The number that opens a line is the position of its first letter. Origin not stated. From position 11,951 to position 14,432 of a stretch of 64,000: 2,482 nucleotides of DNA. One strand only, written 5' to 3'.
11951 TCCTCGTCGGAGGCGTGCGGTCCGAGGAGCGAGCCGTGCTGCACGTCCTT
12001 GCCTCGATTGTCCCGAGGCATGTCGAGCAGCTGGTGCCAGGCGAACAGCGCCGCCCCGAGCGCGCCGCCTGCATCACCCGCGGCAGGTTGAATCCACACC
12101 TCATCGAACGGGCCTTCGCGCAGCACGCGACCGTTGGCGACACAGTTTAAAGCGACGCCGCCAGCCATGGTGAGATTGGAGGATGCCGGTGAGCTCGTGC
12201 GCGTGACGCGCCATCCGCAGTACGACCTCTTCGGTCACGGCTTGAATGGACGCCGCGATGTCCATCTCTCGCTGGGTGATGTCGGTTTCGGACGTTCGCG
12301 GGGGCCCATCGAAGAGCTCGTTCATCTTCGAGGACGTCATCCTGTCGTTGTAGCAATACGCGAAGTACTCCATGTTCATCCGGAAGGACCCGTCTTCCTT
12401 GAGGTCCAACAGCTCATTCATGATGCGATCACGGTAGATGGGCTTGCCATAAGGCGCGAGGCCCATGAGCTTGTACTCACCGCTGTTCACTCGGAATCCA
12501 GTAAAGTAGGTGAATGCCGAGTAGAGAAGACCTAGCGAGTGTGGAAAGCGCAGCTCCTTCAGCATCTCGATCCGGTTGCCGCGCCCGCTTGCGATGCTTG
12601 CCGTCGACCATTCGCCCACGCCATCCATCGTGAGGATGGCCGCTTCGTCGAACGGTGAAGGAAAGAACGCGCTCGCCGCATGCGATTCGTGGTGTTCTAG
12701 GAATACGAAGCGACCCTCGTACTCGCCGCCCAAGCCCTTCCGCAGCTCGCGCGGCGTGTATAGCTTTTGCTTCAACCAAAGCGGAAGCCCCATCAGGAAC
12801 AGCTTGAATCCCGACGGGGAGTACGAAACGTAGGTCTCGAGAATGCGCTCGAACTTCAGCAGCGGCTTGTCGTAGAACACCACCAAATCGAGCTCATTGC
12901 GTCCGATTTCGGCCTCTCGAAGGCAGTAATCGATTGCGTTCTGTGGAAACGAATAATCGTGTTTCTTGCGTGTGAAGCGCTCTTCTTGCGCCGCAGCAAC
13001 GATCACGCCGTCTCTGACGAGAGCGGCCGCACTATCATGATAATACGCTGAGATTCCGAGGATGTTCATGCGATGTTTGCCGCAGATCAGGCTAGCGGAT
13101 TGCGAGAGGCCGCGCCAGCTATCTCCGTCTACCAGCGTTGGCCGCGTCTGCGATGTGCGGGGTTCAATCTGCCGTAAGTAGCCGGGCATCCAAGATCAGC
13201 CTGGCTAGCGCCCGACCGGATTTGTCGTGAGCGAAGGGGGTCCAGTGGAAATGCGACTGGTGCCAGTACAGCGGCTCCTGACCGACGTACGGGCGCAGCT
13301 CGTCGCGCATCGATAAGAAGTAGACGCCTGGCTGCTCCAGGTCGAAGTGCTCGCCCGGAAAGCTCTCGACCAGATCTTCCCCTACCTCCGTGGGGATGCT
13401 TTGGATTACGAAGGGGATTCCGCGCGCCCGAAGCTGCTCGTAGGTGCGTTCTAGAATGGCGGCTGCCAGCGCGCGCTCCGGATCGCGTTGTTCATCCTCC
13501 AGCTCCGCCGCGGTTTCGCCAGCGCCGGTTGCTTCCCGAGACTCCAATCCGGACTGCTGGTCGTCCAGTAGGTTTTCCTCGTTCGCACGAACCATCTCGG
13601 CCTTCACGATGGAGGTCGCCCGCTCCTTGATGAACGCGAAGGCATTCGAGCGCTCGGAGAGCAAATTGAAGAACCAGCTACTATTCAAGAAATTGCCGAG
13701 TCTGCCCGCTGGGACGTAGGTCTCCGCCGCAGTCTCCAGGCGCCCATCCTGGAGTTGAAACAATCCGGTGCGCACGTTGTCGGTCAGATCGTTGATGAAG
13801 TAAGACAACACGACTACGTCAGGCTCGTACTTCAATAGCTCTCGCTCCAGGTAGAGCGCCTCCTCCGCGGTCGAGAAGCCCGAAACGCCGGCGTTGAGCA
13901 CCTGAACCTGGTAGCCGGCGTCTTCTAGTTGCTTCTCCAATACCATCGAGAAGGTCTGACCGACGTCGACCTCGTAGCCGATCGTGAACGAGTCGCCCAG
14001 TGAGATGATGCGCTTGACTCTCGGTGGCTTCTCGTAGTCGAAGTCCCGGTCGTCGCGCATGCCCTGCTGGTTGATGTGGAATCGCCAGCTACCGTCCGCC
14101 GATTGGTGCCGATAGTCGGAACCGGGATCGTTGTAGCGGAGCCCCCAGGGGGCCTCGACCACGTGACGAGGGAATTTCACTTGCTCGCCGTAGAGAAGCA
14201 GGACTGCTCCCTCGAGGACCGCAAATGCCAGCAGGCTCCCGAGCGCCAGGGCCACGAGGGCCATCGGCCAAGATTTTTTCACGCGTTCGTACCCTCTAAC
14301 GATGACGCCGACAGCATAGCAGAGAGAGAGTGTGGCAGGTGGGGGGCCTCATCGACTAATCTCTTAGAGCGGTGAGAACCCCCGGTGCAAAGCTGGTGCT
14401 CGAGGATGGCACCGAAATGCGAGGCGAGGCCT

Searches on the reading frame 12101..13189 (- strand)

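Call 11: search_protein_families(library=pfam, proteins=[window:12101-13189:-], max_evalue=0.01)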
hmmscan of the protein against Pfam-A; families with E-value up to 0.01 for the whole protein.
window:12101-13189:- (362 aa): 1 family
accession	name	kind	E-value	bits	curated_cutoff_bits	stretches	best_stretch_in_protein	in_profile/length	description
PF02543.21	Carbam_trans_N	-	8.3e-80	269.2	24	1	43-332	2-297/346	Carbamoyltransferase N-terminus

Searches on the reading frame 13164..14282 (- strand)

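Call 11: search_protein_families(library=pfam, proteins=[window:13164-14282:-], max_evalue=0.01)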
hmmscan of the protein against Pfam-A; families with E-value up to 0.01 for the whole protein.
window:13164-14282:- (372 aa): 2 families
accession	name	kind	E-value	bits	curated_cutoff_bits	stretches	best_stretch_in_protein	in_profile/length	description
PF13472.12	Lipase_GDSL_2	-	2.5e-10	41.6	32.9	1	95-178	2-87/178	GDSL-like Lipase/Acylhydrolase family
PF00657.28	Lipase_GDSL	-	0.0026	18.4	23.6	1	92-173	1-94/208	GDSL-like Lipase/Acylhydrolase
